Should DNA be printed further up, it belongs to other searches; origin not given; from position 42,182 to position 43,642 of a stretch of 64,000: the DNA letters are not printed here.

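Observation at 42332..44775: Tandem paralogous genes fusing a MazF/PemK-like barrel to a Spo0A-C-like DNA-binding domain through acidic linkers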

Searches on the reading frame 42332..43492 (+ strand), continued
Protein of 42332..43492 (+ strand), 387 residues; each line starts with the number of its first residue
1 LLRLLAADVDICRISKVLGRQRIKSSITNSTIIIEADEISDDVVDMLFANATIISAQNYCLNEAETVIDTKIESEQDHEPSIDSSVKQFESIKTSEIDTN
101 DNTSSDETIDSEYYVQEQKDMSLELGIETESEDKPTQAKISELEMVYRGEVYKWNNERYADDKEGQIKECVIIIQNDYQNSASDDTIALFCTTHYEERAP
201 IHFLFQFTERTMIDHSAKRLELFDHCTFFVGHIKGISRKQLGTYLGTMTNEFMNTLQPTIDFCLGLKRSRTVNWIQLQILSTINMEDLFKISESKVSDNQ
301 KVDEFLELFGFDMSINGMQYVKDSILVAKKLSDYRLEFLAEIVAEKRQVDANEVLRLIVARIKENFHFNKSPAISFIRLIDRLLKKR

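Call 33: find_related_loci(query=A1, collection=genome_contigs, flank=6000)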
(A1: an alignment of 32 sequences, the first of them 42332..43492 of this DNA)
Query A1 (387 aa) in genome_contigs; peptide patterns used: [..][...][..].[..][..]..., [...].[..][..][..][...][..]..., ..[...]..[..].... (x = any residue, [..] = any of these).
599 stretches matched a pattern (row limit reached: there are more); 38 encode a relative of the query (tblastn E <= 1e-3); 37 distinct loci.
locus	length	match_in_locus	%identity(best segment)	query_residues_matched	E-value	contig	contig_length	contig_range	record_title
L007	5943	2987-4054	61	1-386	1e-152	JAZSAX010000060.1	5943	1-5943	MAG: Clostridia bacterium isolate T1900044929_TS20190395.MAGScoT_cleanbin_000016 SGB_3412_k141_1431623, whole genome sho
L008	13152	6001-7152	32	1-387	6e-55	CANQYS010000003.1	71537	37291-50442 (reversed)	MAG: uncultured Clostridia bacterium isolate Lapin-015__bin45 genome assembly, contig: Lapin-015__NODE_279_length_71537_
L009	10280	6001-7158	32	1-387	1e-53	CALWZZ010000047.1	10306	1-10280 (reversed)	MAG: uncultured Clostridia bacterium isolate BRZ_BI__bin48 genome assembly, contig: BRZ_BI__NODE_5740_length_10306_cov_5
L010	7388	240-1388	31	1-387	9e-53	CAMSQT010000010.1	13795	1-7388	MAG TPA_asm: uncultured Clostridium sp. isolate ERR9465714_bin.18_metawrap_v1.3_MAG genome assembly, contig: NODE.2058_l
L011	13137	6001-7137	33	1-384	1e-52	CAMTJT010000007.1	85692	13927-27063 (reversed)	MAG TPA_asm: uncultured Clostridium sp. isolate SRR12464006_bin.19_metawrap_v1.3_MAG genome assembly, contig: NODE.78_le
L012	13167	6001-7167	30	1-387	3e-50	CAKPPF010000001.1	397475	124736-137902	MAG: uncultured Clostridia bacterium isolate REFINED_METABAT215_TOP10_CONTIGS_1500_ASSEMBLY_K77_MERGED__Hadza_MoBio_hadz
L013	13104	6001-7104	31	1-387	2e-50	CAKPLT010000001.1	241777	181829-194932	MAG: uncultured Clostridia bacterium isolate REFINED_METABAT215_TOP10_CONTIGS_1500_ASSEMBLY_K77_MERGED__Hadza_PheChl_Fib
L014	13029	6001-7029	31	1-387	9e-46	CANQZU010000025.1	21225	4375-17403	MAG: uncultured Clostridia bacterium isolate Lapin-018__bin20 genome assembly, contig: Lapin-018__NODE_2098_length_21225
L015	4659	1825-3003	31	1-387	5e-45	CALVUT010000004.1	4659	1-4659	MAG: uncultured Bacilli bacterium isolate E0_RM__bin3 genome assembly, contig: E0_RM__k127_1029888, whole genome shotgun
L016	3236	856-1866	35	1-386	1e-42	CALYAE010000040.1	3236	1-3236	MAG: uncultured Clostridia bacterium isolate E13__bin84 genome assembly, contig: E13__k127_2675743, whole genome shotgun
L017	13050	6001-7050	28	1-387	1e-32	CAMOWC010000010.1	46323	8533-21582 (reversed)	MAG: uncultured Clostridiaceae bacterium isolate SRR873608_bin.84_metaWRAP_v1.3_MAG genome assembly, contig: NODE_1702_l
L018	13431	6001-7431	30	1-387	2e-25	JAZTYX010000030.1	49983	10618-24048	MAG: Clostridia bacterium isolate T1900045325_YK20190014.MAGScoT_cleanbin_000017 SGB_6434_k141_774173, whole genome shot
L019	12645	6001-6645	44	1-387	1e-25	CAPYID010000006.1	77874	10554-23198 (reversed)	MAG TPA_asm: uncultured Clostridia bacterium isolate MGBC105370 genome assembly, contig: MGBC105370.6, whole genome shot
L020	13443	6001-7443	29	1-387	5e-26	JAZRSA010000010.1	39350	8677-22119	MAG: Clostridia bacterium isolate T1900045349_YK20190039.MAGScoT_cleanbin_000021 SGB_6738_k141_1267992, whole genome sho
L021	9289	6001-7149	33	1-387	9e-55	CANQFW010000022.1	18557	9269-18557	MAG: uncultured Clostridia bacterium isolate Lapin-003-2__bin40 genome assembly, contig: Lapin-003-2__NODE_2832_length_1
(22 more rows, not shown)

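Call 38: search_solved_structures(query=A1, max_evalue=0.01, show_alignments=4)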
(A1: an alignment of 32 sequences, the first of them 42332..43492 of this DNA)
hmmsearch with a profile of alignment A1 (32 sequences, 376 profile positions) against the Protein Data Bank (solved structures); distinct sequences matched with E-value up to 0.01: 9.
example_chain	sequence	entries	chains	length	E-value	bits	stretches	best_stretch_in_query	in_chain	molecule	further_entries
4mzm_A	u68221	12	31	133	1.6e-14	57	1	124-255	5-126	mRNA interferase MazF | MazF mRNA interferase | Endoribonuclease MazF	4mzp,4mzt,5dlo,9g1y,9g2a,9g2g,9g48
2mf2_A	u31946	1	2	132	1.7e-14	57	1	125-255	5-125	mRNA interferase MazF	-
4mdx_A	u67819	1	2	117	1.2e-13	54.3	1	133-254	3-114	mRNA interferase EndoA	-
4of1_A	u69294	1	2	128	1.3e-13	54.1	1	133-255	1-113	mRNA interferase MazF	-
1ne8_A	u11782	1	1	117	1.5e-13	53.9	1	134-254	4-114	conserved hypothetical protein YDCE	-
4me7_A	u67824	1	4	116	1.5e-13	53.9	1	134-254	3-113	mRNA interferase EndoA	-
7bxy_A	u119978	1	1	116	6.9e-12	48.4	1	134-254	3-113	mRNA interferase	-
4hke_A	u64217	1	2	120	7.6e-12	48.3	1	134-254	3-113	Addiction module toxin component PemK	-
5xe2_A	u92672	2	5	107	0.00025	23.6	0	218-254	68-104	Endoribonuclease MazF4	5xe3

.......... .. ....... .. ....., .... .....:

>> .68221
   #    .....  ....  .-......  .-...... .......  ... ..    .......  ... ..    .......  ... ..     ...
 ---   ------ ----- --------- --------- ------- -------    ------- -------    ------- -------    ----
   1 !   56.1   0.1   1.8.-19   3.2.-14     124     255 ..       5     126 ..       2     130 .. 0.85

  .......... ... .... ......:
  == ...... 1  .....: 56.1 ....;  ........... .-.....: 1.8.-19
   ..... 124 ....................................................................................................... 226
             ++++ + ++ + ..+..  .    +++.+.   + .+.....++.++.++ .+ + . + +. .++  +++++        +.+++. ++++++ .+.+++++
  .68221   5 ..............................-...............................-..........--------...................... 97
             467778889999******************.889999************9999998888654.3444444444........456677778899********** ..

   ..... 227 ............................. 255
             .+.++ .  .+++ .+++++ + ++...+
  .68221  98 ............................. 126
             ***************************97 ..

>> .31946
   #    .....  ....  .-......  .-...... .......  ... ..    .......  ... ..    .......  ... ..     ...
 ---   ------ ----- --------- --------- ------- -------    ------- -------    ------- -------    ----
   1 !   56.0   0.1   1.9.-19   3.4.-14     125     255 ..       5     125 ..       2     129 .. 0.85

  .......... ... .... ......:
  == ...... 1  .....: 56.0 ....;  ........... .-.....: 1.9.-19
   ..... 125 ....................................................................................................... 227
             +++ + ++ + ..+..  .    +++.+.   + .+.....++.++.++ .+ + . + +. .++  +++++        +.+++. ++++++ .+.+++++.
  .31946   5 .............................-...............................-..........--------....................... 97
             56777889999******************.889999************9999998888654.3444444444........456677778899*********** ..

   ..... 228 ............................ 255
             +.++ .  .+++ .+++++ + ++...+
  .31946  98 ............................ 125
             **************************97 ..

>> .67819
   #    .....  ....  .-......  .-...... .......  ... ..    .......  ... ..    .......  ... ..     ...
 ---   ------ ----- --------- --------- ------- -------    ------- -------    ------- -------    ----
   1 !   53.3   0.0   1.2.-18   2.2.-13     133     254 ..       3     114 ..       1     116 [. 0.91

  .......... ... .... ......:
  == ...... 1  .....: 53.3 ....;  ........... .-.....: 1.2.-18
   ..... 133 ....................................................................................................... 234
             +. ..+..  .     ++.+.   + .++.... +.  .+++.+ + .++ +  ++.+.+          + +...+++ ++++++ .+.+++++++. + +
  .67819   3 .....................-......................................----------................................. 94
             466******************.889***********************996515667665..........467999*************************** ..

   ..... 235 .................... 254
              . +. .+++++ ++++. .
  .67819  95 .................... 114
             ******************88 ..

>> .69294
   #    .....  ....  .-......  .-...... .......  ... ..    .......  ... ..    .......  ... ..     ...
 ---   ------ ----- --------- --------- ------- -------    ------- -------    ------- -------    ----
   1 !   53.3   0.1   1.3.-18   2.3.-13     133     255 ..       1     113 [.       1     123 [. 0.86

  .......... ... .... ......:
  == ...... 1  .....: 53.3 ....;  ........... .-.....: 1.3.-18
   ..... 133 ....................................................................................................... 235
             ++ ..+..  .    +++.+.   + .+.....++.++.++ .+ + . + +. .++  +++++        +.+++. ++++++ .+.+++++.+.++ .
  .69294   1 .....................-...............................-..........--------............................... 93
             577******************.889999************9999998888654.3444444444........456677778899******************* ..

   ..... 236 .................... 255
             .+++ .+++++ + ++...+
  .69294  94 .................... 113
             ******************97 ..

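Call 47: find_encoding_contigs(protein=P0009, flank=8000, max_places=2)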
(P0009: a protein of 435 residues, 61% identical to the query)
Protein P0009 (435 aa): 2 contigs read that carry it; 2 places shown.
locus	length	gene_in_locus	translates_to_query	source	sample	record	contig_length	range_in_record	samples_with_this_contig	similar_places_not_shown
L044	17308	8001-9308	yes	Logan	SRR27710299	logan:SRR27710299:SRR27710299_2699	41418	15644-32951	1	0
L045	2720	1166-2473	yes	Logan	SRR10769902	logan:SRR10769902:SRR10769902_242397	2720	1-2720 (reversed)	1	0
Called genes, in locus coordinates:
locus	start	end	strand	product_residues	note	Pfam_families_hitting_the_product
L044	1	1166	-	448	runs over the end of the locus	PF03816:LytR_cpsA_psr, PF13399:LytR_C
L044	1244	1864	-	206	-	PF02674:Colicin_V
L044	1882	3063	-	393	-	PF18975:DUF5711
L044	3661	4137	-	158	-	-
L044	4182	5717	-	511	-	PF09822:ABC_transp_aux, PF23355:IFT52_GIFT (weak)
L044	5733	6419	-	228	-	PF12679:ABC2_membrane_2, PF12730:ABC2_membrane_4 (weak), PF12698:ABC2_membrane_3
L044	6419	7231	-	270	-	PF00005:ABC_tran, PF13304:AAA_21 (weak)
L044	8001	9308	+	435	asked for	-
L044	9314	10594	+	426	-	-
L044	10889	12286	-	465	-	PF02127:Peptidase_M18, PF05343:Peptidase_M42 (weak)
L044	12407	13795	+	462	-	PF01946:Thi4 (weak), PF01266:DAO, PF13450:NAD_binding_8, PF13738:Pyr_redox_3 (faint)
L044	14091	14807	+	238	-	PF02146:SIR2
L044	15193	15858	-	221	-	-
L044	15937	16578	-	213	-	PF00702:Hydrolase, PF13419:HAD_2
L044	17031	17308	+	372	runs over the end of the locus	PF02073:Peptidase_M29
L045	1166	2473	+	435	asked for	-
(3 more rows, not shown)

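Call 48: find_encoding_contigs(protein=P0045, flank=8000, max_places=2)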
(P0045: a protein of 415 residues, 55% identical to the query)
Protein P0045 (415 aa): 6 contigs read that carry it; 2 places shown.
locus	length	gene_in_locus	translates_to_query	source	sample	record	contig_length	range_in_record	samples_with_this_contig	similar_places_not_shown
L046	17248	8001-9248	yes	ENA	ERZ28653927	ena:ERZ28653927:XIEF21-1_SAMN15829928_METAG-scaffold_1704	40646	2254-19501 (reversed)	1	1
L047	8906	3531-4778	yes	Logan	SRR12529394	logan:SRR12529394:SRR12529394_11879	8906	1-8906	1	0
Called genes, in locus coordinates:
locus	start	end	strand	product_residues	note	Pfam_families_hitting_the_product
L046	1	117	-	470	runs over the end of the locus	PF02127:Peptidase_M18, PF05343:Peptidase_M42 (faint)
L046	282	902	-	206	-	PF04203:Sortase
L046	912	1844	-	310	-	-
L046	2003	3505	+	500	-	PF01946:Thi4 (weak), PF07992:Pyr_redox_2 (faint), PF01266:DAO, PF01494:FAD_binding_3, PF03486:HI0933_like (faint), PF13450:NAD_binding_8 (weak), PF13738:Pyr_redox_3 (faint), PF00355:Rieske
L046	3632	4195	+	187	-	PF00293:NUDIX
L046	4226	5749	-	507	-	PF14262:Cthe_2159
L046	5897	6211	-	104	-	PF05016:ParE_toxin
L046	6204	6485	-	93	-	PF02604:PhdYeFM_antitox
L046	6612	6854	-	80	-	-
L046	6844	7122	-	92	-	-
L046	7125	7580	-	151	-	PF04397:LytTR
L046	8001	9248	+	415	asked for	-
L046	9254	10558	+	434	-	-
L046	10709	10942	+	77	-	PF26604:CBU_0592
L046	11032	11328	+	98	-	-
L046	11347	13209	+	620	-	PF01546:Peptidase_M20, PF07687:M20_dimer (faint)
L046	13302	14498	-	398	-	PF01471:PG_binding_1, PF01476:LysM, PF00246:Peptidase_M14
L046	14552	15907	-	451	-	PF00206:Lyase_1, PF08328:ASL_C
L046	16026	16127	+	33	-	-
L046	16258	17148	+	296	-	PF06414:Zeta_toxin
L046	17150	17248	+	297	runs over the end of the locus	PF02811:PHP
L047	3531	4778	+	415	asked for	-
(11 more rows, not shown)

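Call 51: search_dna_similar(query=window:42332-43492:+, collection=phages, mode=protein, max_evalue=0.001, max_rows=15)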
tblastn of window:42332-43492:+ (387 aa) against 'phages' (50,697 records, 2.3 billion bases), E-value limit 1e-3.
Records with a match: 1; places in all: 1; records where one place covers at least 80% of the query: 0.
Best place of each record, by identity: <60% 1.
By first word of the organism name: Bacteriophage 1.
By host as written in the record: - 1.
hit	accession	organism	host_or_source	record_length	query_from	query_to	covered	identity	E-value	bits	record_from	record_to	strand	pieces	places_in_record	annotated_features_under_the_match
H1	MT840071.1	Bacteriophage sp.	human fecal samples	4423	141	266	33%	27.6%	3e-4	49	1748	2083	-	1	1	record has no annotation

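Call 52: search_dna_similar(query=window:42332-43492:+, collection=plasmids, mode=protein, max_evalue=0.001, max_rows=15)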
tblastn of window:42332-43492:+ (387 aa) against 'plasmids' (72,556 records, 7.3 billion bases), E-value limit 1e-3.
No match.

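Call 53: search_protein_families(library=padloc, proteins=[window:42332-43492:+, P0105], max_evalue=0.01)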
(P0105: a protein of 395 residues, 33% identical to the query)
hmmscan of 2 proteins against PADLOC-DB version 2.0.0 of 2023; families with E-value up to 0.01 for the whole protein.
window:42332-43492:+ (387 aa): 0 families

P0105 (395 aa): 0 families

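Call 54: search_protein_families(library=phrogs, proteins=[window:42332-43492:+, P0105], max_evalue=0.01)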
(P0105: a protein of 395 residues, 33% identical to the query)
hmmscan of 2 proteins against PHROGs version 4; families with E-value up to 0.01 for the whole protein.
window:42332-43492:+ (387 aa): 1 family
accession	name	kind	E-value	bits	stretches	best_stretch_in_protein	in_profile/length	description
phrog_1936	-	moron, auxiliary metabolic gene and host takeover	6.6e-06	27.1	1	144-279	7-134/188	MazF-like growth inhibitor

P0105 (395 aa): 3 families
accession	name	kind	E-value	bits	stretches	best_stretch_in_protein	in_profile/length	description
phrog_1936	-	moron, auxiliary metabolic gene and host takeover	1.8e-22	81.1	1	124-284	8-162/188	MazF-like growth inhibitor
phrog_35650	-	moron, auxiliary metabolic gene and host takeover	0.00011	22.8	1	124-256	16-146/224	MazF-like growth inhibitor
phrog_1412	-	moron, auxiliary metabolic gene and host takeover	0.00013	22.7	1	122-166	56-100/237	antitoxin mazE-like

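Call 59: find_encoding_contigs(protein=P0006, flank=8000, max_places=2)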
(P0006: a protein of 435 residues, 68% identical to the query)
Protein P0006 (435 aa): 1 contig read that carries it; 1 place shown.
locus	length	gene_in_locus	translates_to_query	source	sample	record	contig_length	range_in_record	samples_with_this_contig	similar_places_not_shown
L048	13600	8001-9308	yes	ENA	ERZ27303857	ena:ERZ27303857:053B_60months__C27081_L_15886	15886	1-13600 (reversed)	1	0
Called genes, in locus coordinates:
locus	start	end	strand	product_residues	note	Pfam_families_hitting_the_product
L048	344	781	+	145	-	-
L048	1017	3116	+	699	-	PF13538:UvrD_C_2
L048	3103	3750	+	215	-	PF10053:DUF2290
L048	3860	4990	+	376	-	PF00764:Arginosuc_synth (weak), PF03054:tRNA_Me_trans, PF20259:tRNA_Me_trans_M, PF20258:tRNA_Me_trans_C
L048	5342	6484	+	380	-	PF00438:S-AdoMet_synt_N, PF02772:S-AdoMet_synt_M, PF02773:S-AdoMet_synt_C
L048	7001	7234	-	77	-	PF00589:Phage_integrase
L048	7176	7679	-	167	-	PF13102:Phage_int_SAM_5, PF14659:Phage_int_SAM_3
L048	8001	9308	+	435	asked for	-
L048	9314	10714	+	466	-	-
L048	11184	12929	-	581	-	PF00501:AMP-binding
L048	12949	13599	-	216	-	?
